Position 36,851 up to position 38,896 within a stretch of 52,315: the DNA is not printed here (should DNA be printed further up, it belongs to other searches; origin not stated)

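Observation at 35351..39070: Inserted three-gene cassette: novel-N-domain CobS/MoxR-like AAA+ ATPase + 292-aa partner + Fic, beside an XRE gene relic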

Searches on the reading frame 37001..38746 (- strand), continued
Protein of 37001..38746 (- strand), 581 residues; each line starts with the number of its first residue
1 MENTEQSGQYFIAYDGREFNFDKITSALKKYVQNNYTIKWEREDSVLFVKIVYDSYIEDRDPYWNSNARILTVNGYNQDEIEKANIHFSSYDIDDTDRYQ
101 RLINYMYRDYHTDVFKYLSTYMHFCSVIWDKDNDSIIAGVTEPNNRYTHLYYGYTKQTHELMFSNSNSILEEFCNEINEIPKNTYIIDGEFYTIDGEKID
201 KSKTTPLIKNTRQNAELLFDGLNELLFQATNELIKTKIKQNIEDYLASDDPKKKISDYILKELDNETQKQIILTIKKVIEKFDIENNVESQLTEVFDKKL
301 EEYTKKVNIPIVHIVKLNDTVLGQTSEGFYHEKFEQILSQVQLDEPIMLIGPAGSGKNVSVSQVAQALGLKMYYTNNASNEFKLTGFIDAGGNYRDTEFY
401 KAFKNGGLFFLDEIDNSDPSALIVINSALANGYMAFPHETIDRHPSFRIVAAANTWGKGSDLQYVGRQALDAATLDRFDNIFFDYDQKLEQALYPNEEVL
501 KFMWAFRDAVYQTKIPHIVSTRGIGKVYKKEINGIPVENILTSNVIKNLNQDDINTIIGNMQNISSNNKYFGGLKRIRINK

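Call 87: search_protein_families(library=padloc, alignment_id=A4, max_evalue=1e-10)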
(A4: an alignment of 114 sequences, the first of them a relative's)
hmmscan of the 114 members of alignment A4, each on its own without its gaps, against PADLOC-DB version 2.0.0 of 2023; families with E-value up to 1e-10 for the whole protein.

A. member 1, L002:4876-6162:+ (429 aa): 0 families

B. families by the number of members that match (of 114 scanned): 42 families (the first 25 are shown)
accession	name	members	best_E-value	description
PDLC04135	mad3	2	2.1e-33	mads_3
PDLC04851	PDC-S05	1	1.3e-134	-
PDLC04868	PDC-S05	1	1.2e-132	-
PDLC04871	PDC-S05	1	3.6e-129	-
PDLC04853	PDC-S05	1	1.2e-128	-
PDLC04843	PDC-S05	1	1.4e-113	-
PDLC04852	PDC-S05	1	1.8e-113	-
PDLC04864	PDC-S05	1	7e-92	-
PDLC04870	PDC-S05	1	1.9e-79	-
PDLC04876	PDC-S05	1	1.7e-60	-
PDLC04858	PDC-S05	1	5e-51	-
PDLC04965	PDC-S23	1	4.3e-50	-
PDLC04872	PDC-S05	1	9.9e-50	-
PDLC04854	PDC-S05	1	2.4e-49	-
PDLC04964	PDC-S23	1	1.5e-47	-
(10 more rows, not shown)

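Call 88: find_encoding_contigs(protein=P0052, flank=7000, max_places=2)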
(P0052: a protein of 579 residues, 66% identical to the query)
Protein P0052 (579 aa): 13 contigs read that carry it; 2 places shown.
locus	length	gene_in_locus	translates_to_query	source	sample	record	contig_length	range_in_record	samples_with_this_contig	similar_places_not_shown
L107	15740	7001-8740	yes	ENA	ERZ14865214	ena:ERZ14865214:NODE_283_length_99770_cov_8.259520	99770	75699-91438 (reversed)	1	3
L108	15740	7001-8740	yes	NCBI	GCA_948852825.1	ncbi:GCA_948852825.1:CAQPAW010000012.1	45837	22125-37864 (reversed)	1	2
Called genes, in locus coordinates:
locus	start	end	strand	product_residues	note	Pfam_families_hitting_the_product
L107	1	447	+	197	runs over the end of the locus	-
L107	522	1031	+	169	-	-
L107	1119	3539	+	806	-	PF12705:PDDEXK_1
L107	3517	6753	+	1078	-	PF00580:UvrD-helicase, PF13245:AAA_19, PF13361:UvrD_C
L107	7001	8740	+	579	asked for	PF00004:AAA (faint), PF07728:AAA_5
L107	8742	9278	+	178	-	PF23822:DUF7192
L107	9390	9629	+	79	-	-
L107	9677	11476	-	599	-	PF13522:GATase_6, PF13537:GATase_7, PF01380:SIS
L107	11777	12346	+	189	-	-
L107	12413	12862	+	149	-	-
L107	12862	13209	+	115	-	-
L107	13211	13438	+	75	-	-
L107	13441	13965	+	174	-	-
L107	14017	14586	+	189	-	-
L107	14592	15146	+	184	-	-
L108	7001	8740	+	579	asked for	PF00004:AAA (faint), PF07728:AAA_5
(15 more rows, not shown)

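Call 89: find_encoding_contigs(protein=P0082, flank=7000, max_places=2)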
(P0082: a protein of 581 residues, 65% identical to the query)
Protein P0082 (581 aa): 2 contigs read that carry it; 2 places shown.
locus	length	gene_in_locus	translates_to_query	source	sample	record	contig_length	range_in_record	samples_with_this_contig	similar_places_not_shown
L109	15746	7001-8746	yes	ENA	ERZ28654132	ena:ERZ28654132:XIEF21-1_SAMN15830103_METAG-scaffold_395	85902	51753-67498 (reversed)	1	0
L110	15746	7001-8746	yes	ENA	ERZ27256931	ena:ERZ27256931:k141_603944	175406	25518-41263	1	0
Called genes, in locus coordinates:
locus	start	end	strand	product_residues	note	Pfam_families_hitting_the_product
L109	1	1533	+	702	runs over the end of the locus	PF08206:OB_RNB, PF17876:CSD2 (weak), PF25049:OB_HELZ2 (faint), PF17876:CSD2, PF00773:RNB, PF00575:S1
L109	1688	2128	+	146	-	PF01668:SmpB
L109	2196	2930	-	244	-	PF13353:Fer4_12, PF04055:Radical_SAM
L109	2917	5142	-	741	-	PF02901:PFL-like, PF01228:Gly_radical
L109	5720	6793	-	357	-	PF01966:HD (weak)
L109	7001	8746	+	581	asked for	PF07728:AAA_5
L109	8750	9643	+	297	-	PF23822:DUF7192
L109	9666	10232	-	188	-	PF00702:Hydrolase (faint), PF06941:NT5C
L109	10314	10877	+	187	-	PF13401:AAA_22 (weak), PF13671:AAA_33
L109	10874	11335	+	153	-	PF15891:Nuc_deoxyri_tr2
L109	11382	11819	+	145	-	-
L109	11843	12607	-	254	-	PF04127:DFP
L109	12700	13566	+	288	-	PF00126:HTH_1, PF03466:LysR_substrate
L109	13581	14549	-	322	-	PF00293:NUDIX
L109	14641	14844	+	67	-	PF04070:DUF378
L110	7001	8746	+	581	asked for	PF07728:AAA_5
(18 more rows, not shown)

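Call 92: search_protein_families(library=pfam, proteins=[L044:9554-12133:+, L051:9059-11374:+, L048:5655-6938:+, L061:9230-10933:+, L006:12091-14385:+, L006:10779-12110:+, L040:1907-4255:+, L104:589-2523:+, L054:2588-4189:+, L036:9920-11740:+], max_evalue=0.01)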
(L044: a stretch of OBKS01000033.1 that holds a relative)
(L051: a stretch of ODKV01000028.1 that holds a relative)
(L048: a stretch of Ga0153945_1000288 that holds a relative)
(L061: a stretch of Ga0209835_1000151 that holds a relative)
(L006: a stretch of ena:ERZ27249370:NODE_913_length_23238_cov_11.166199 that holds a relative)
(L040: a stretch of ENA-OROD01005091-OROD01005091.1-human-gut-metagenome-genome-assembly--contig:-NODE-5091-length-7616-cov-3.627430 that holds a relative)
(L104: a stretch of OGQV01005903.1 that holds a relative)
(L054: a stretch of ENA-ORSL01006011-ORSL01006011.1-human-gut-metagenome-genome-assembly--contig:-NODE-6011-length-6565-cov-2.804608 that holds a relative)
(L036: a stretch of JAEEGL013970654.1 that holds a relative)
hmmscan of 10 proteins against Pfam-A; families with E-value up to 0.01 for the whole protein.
L044:9554-12133:+ (860 aa): 4 families
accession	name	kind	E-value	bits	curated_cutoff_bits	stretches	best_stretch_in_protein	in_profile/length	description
PF07728.20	AAA_5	-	1.2e-13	51.7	22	1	627-759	1-139/139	AAA domain (dynein-related subfamily)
PF00004.35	AAA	-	0.0014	19.5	21.2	1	628-702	1-73/131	ATPase family associated with various cellular activities (AAA)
PF12775.13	AAA_7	-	0.0047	16.9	25.8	0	620-659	28-67/181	P-loop containing dynein motor region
PF00158.32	Sigma54_activat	-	0.0049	17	20.2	0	608-735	5-142/168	Sigma-54 interaction domain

L051:9059-11374:+ (772 aa): 5 families
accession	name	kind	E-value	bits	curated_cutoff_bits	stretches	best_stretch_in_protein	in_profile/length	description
PF07728.20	AAA_5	-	1.2e-13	51.7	22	1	539-671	1-139/139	AAA domain (dynein-related subfamily)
PF00004.35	AAA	-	0.00047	21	21.2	1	540-614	1-73/131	ATPase family associated with various cellular activities (AAA)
PF13173.12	AAA_14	-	0.0013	19.2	27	1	538-610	3-74/129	AAA domain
PF12775.13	AAA_7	-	0.005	16.8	25.8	0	532-571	28-67/181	P-loop containing dynein motor region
PF00158.32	Sigma54_activat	-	0.0062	16.7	20.2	0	521-647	6-142/168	Sigma-54 interaction domain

L048:5655-6938:+ (428 aa): 8 families
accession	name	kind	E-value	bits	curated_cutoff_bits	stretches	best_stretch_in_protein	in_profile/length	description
PF07728.20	AAA_5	-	2.6e-13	50.6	22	1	192-324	1-139/139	AAA domain (dynein-related subfamily)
PF00493.29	MCM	-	1.9e-05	24.3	23.3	1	192-334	59-208/224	MCM P-loop domain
PF00004.35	AAA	-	0.00031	21.6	21.2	1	193-301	1-110/131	ATPase family associated with various cellular activities (AAA)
PF13173.12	AAA_14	-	0.0006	20.3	27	1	191-265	3-76/129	AAA domain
PF10662.15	PduV-EutP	-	0.0043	17.3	21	0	193-249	4-57/143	Ethanolamine utilisation - propanediol utilisation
PF12775.13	AAA_7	-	0.0052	16.8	25.8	0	186-223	29-66/181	P-loop containing dynein motor region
PF00158.32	Sigma54_activat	-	0.0062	16.7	20.2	0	176-300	8-142/168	Sigma-54 interaction domain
PF12774.13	AAA_6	-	0.0082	15.6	25.2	1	113-203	239-326/327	Hydrolytic ATP binding site of dynein motor region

L061:9230-10933:+ (568 aa): 1 family
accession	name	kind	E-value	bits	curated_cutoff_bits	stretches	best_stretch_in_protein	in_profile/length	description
PF07728.20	AAA_5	-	4.6e-12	46.6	22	1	328-460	1-139/139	AAA domain (dynein-related subfamily)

L006:12091-14385:+ (765 aa): 3 families
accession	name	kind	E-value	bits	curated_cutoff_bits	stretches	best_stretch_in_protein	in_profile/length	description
PF03215.21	Rad17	-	0.00013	22.4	23.8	0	485-538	49-103/186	Rad17 P-loop domain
PF00004.35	AAA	-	0.00019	22.3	21.2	1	484-614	1-119/131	ATPase family associated with various cellular activities (AAA)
PF07728.20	AAA_5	-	0.00027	21.4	22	1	486-613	4-131/139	AAA domain (dynein-related subfamily)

L006:10779-12110:+ (444 aa): 0 families

L040:1907-4255:+ (783 aa): 5 families
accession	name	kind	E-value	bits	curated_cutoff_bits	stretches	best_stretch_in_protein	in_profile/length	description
PF07728.20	AAA_5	-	8.9e-14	52.1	22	1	550-682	1-139/139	AAA domain (dynein-related subfamily)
PF12481.13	DUF3700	-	1.3e-05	25.3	27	1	122-182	134-194/228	Aluminium induced protein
PF00004.35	AAA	-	0.0012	19.8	21.2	1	551-625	1-73/131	ATPase family associated with various cellular activities (AAA)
PF12775.13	AAA_7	-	0.0042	17.1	25.8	1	543-582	28-67/181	P-loop containing dynein motor region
PF00158.32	Sigma54_activat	-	0.0044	17.2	20.2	0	531-658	5-142/168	Sigma-54 interaction domain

L104:589-2523:+ (645 aa): 8 families
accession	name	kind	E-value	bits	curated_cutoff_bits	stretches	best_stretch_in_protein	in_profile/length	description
PF13493.11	DUF4118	-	2.6e-28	98.4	28.4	1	205-309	3-105/107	Domain of unknown function (DUF4118)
PF07728.20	AAA_5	-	2e-11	44.5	22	1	416-547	2-139/139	AAA domain (dynein-related subfamily)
PF00004.35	AAA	-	1.2e-06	29.4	21.2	1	416-524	1-110/131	ATPase family associated with various cellular activities (AAA)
PF00563.25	EAL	-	3.7e-05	23.7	31.3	1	7-38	153-184/236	EAL domain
PF00158.32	Sigma54_activat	-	0.0013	18.9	20.2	0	401-435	10-44/168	Sigma-54 interaction domain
PF00582.32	Usp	-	0.0015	19.5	24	1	54-150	4-115/141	Universal stress protein family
PF12775.13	AAA_7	-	0.0035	17.3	25.8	1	406-450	26-70/181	P-loop containing dynein motor region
PF14532.12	Sigma54_activ_2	-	0.0056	17.4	25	0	404-432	12-40/138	Sigma-54 interaction domain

L054:2588-4189:+ (534 aa): 8 families
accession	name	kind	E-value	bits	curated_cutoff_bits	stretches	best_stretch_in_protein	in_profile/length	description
PF01136.24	Peptidase_U32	-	5.2e-54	183.4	22.4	1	76-215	2-141/233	Peptidase family U32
PF07728.20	AAA_5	-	5.8e-14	52.7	22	1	301-433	1-139/139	AAA domain (dynein-related subfamily)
PF00004.35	AAA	-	0.00032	21.6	21.2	1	302-376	1-73/131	ATPase family associated with various cellular activities (AAA)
PF13173.12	AAA_14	-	0.00082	19.8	27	1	300-372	3-74/129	AAA domain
PF00158.32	Sigma54_activat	-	0.0014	18.8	20.2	0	283-409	6-142/168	Sigma-54 interaction domain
PF12775.13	AAA_7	-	0.0042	17.1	25.8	1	294-333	28-67/181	P-loop containing dynein motor region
PF04065.20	Not3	-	0.0082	16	25.8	0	202-251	26-75/231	Not1 N-terminal domain, CCR4-Not complex component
PF13191.12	AAA_16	-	0.0097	16.9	32.6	0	300-336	25-62/167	AAA ATPase domain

L036:9920-11740:+ (607 aa): 3 families
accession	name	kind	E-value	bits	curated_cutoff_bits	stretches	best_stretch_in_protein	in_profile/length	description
PF07728.20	AAA_5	-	4e-12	46.8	22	1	371-503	1-139/139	AAA domain (dynein-related subfamily)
PF12481.13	DUF3700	-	2.6e-05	24.2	27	1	142-225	132-211/228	Aluminium induced protein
PF00004.35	AAA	-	0.00065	20.6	21.2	1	372-446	1-73/131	ATPase family associated with various cellular activities (AAA)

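Call 104: find_encoding_contigs(protein=P0002, flank=5000, max_places=3)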
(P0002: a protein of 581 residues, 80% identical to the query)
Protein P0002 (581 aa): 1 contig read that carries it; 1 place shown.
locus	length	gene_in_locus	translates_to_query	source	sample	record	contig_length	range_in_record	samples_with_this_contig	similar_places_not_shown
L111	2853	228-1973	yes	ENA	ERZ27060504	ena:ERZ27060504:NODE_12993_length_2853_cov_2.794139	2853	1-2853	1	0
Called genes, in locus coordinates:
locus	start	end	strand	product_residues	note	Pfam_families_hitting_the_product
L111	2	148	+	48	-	?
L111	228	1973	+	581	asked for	PF07728:AAA_5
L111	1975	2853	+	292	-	PF23822:DUF7192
